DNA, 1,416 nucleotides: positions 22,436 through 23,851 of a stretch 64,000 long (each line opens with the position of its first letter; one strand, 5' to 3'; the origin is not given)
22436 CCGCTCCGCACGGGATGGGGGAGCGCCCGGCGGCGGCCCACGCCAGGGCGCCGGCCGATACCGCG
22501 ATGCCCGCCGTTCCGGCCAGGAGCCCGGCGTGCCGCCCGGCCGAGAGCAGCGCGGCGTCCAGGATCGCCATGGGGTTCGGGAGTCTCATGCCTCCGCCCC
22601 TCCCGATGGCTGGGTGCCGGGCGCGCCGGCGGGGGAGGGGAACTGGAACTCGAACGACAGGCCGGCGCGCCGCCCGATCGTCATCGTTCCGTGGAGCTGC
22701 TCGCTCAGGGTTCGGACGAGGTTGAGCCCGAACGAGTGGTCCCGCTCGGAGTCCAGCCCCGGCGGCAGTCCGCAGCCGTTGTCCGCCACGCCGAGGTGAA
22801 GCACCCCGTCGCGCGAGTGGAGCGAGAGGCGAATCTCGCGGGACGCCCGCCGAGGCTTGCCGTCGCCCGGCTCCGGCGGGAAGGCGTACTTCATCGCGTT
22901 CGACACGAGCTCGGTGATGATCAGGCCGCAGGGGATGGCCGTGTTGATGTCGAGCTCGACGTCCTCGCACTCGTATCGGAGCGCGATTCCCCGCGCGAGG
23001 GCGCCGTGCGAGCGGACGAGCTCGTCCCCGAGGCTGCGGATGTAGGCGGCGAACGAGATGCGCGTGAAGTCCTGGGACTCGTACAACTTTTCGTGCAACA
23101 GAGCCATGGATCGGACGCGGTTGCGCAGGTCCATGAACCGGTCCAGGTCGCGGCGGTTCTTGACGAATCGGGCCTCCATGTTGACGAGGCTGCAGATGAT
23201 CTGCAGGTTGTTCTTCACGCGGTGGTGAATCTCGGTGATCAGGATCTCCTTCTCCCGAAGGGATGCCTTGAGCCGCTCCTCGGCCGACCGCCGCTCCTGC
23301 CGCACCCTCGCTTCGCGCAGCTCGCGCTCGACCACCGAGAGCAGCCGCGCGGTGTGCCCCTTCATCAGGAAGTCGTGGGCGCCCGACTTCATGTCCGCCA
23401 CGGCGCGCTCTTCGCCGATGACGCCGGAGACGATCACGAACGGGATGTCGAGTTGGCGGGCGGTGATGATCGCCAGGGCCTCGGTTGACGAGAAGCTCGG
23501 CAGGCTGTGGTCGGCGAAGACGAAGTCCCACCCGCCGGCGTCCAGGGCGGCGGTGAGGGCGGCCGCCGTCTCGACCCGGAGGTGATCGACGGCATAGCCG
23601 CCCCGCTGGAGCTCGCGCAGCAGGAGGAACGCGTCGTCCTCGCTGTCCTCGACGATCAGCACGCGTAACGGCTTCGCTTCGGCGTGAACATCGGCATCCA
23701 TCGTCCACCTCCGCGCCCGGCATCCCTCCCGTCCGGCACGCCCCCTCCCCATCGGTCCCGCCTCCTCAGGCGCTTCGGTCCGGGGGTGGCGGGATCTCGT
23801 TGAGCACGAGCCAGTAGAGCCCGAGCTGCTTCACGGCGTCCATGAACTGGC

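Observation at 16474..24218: A six-gene, 7.7-kb signalling operon built from duplicated RR + REC-kinase modules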

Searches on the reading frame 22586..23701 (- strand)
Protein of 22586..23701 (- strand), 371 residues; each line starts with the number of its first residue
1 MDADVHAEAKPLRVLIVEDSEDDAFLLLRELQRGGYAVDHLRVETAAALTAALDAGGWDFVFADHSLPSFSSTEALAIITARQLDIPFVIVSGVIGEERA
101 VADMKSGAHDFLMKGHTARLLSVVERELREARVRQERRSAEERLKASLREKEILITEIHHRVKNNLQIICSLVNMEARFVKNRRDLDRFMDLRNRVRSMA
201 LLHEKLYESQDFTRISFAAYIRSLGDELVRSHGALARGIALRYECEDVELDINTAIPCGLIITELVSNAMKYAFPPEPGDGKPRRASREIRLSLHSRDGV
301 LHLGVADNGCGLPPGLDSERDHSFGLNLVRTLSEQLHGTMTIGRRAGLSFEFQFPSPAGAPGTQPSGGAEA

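Call 9: search_protein_families(library=pfam, proteins=[window:22586-23701:-], max_evalue=0.01)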
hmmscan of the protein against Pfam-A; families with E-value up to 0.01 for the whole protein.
window:22586-23701:- (371 aa): 5 families
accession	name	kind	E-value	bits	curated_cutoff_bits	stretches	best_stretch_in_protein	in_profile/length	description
PF07568.18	HisKA_2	-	3.3e-25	88.4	22.3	1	157-231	1-75/76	Histidine kinase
PF02518.31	HATPase_c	-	4.1e-11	43.7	26.4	1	259-356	7-109/111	Histidine kinase-, DNA gyrase B-, and HSP90-like ATPase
PF00072.30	Response_reg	-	3.3e-10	40.6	30.2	1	14-120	1-106/111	Response regulator receiver domain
PF07536.20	HWE_HK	-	5.8e-07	30.6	22.8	1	157-210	1-52/83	HWE histidine kinase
PF13581.12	HATPase_c_2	-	0.00013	22.4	27.4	1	242-336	17-112/127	Histidine kinase-like ATPase domain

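Call 14: find_encoding_contigs(protein=window:22586-23701:-, flank=10000, max_places=6)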
Protein window:22586-23701:- (371 aa): 3 contigs read that carry it; 3 places shown.
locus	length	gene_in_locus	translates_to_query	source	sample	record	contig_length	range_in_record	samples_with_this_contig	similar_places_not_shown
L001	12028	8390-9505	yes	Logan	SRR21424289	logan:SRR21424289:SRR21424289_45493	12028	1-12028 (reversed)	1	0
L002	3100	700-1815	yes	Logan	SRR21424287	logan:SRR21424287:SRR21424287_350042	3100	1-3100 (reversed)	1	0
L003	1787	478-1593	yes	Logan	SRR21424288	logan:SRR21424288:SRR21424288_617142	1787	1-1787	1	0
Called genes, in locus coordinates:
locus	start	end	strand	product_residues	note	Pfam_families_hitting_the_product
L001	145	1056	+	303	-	PF00892:EamA (faint)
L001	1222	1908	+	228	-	-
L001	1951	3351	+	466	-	-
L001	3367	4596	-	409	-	PF01408:GFO_IDH_MocA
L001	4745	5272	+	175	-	-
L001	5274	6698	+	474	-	-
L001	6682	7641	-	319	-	PF13527:Acetyltransf_9 (faint), PF00583:Acetyltransf_1, PF13673:Acetyltransf_10 (weak), PF13508:Acetyltransf_7, PF08445:FR47 (faint), PF13508:Acetyltransf_7 (weak)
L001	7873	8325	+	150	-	PF00072:Response_reg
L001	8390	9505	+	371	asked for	PF00072:Response_reg, PF07536:HWE_HK (weak), PF07568:HisKA_2, PF02518:HATPase_c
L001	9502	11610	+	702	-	PF00989:PAS, PF08447:PAS_3, PF08448:PAS_4, PF13426:PAS_9, PF00512:HisKA, PF02518:HATPase_c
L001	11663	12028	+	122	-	?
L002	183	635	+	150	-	PF00072:Response_reg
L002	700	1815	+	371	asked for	PF00072:Response_reg, PF07536:HWE_HK (weak), PF07568:HisKA_2, PF02518:HATPase_c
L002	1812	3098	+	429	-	?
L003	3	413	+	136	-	?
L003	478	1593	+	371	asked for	PF00072:Response_reg, PF07536:HWE_HK (weak), PF07568:HisKA_2, PF02518:HATPase_c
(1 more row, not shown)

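Call 16: search_protein_families(library=ncbifam, proteins=[window:22586-23701:-], max_evalue=0.001)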
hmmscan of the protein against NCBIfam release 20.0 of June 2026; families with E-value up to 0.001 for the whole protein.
window:22586-23701:- (371 aa): 32 families (the best 25 are shown)
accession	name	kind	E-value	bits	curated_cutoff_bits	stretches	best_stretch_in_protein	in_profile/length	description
NF051872.1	HisKinPhyk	equivalog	3.6e-29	101.7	750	1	141-344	333-524/537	sensor histidine kinase PhyK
NF047466.1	hybrid_RR_LvrB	exception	6.6e-19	68.3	500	1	10-147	2-146/377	hybrid histidine kinase/response regulator LvrB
NF010077.0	PRK13559.1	subfamily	2.8e-10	39.6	361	1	143-273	162-283/364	hypothetical protein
TIGR02154.1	PhoB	equivalog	1.4e-09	37.6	296.2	1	13-210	4-187/226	phosphate regulon transcriptional regulator PhoB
NF041734.1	resp_reg_RppA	equivalog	1.5e-09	37.5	250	1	12-228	1-208/229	two-component system response regulator RppA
NF052306.1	BluLightHisKinLov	equivalog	1.8e-09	36.9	450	1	146-355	143-333/334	blue-light-activated histidine kinase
NF051870.1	NAssimRespRegNtrX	equivalog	2.5e-09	36.5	600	1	14-146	4-137/452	nitrogen assimilation response regulator NtrX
NF047793.1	ResRegPgtA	equivalog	3.2e-09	36.1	650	1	13-163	7-157/414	two-component system response regulator PgtA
NF045505.1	RR_RssB_Pseudo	equivalog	2.1e-08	33.6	700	1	13-152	7-146/394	two-component system response regulator RssB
TIGR01818.1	ntrC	equivalog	2.7e-08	33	558.6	1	14-142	1-128/463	nitrogen regulation protein NR(I)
NF008469.0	PRK11361.1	equivalog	4.6e-08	32.2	714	1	13-156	6-148/461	acetoacetate metabolism transcriptional regulator AtoC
NF006900.1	PRK09390.1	equivalog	5.5e-08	32.6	255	1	31-146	24-138/203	response regulator FixJ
NF007928.2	PRK10643.1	equivalog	2.5e-07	30.6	330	1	13-159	2-147/216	two-component system response regulator PmrA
NF045991.1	RespRegCtrARhodob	equivalog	4.1e-07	30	350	1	12-155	1-143/224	response regulator transcription factor CtrA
NF041946.1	LuxO_transreg_Vib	equivalog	4.3e-07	29.1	800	1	45-141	28-125/463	quorum-sensing sigma-54 dependent transcriptional regulator LuxO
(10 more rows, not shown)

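Call 17: find_related_loci(query=window:22586-23701:-, collection=genome_contigs, flank=10000)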
Query window:22586-23701:- (371 aa) in genome_contigs; peptide patterns used: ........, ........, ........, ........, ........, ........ (x = any residue, [..] = any of these).
212 stretches matched a pattern; 177 encode a relative of the query (tblastn E <= 1e-3); the best 80 are kept; 80 distinct loci.
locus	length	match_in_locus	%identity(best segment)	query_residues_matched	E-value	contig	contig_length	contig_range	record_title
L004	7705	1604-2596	39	13-354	8e-67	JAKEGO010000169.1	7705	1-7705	MAG: Thermoplasmata archaeon isolate PMV_4.75 PMV_4.75.k101_3363515, whole genome shotgun sequence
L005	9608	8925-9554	45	137-354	5e-60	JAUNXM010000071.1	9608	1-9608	MAG: Methanobacterium sp. isolate S1R_St_49 NODE_2727_length_9608_cov_6.050246, whole genome shotgun sequence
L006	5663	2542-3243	44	136-365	4e-59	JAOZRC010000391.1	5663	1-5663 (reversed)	MAG: Desulfobacterales bacterium isolate GMC6.concoct.177_sub GMC6_21171_length_5663_cov_10.533880, whole genome shotgun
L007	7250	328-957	44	137-354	7e-58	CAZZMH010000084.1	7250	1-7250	MAG TPA_asm: uncultured Methanobacterium sp. isolate binchicken_co190_35 genome assembly, contig: NODE_16042_length_7250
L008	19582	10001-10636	46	140-358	7e-58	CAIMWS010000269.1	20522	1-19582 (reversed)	MAG: uncultured Verrucomicrobia bacterium isolate LaPlata_bin-2736 genome assembly, contig: bin-2736:269/561, whole geno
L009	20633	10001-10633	43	136-354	9e-57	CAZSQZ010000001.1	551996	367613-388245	MAG TPA_asm: uncultured Flavobacteriales bacterium isolate binchicken_co385_33 genome assembly, contig: NODE_1_length_55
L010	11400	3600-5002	36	4-342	7e-56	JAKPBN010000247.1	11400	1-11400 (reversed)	MAG: Spirochaetota bacterium isolate USSF_metabat.37 k201_292316, whole genome shotgun sequence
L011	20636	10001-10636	45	140-358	2e-55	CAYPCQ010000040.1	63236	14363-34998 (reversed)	MAG TPA_asm: uncultured Verrucomicrobiota bacterium isolate SRP272421_co1_717 genome assembly, contig: NODE_679_length_6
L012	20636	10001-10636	44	136-355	3e-54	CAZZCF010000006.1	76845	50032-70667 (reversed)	MAG TPA_asm: uncultured Leptospirales bacterium isolate binchicken_co334_180 genome assembly, contig: NODE_446_length_76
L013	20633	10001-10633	45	136-354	2e-54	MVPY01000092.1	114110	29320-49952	MAG: Methanobacterium sp. PtaB.Bin024 A4E25_contig000092, whole genome shotgun sequence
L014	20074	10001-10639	46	136-355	1e-53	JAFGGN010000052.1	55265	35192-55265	MAG: bacterium isolate Zod_Metabat.1387 k87_5373741, whole genome shotgun sequence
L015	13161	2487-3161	46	136-356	1e-53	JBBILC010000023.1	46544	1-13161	MAG: Coleofasciculaceae cyanobacterium bin_20 isolate PGF172224_bin_20 NODE_592_length_46544_cov_7.051647, whole genome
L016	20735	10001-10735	41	120-366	2e-52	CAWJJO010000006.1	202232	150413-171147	MAG: uncultured bacterium isolate MFD05674.bin.2.88 genome assembly, contig: contig_133612, whole genome shotgun sequenc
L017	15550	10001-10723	40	96-354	2e-51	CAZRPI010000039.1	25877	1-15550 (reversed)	MAG TPA_asm: uncultured Pelobacter sp. isolate binchicken_co20_398 genome assembly, contig: NODE_3912_length_25877_cov_1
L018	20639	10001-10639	45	136-355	4e-51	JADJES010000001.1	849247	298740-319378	MAG: Nitrosomonas sp. isolate Bjer_18-Q3-R1-45_BAT3C.235 tig00001358-10-8502210, whole genome shotgun sequence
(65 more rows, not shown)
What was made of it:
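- Tried and rejected: Genome scan with G2 (call 17).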

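Call 32: search_solved_structures(query=window:22586-23701:-, max_evalue=1e-8)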
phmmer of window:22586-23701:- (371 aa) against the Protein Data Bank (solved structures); distinct sequences matched with E-value up to 1e-8: 3.
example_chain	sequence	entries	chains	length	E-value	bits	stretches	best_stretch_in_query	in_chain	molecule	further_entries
8vc9_A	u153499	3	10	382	1.2e-12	51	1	13-200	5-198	Leptospira virulence regulator B (LvrB) | histidine kinase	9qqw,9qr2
4r39_A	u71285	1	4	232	3.5e-11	46.2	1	152-344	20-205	Blue-light-activated histidine kinase 2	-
4r3a_A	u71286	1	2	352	9.7e-11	44.8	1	152-344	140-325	Blue-light-activated histidine kinase 2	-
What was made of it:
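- On Rec-controlled histidine kinases / hybrid response regulators (LvrB, ExsG, PakF, PhcR) - G2, G5: LvrB structure 8vc9 aligns to G2 residues 13-200 (call 32).
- On HWE / HisKA_2 histidine kinases - G2: The EL346 core structure matches (call 32).
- Closest known: Leptospira LvrA-LvrB-LvrC pathway. Same: The G2 and G5 receivers match the LvrB model and structure (NCBIfam E 7e-19 and 2e-43, call 16; PDB 8vc9, call 32).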
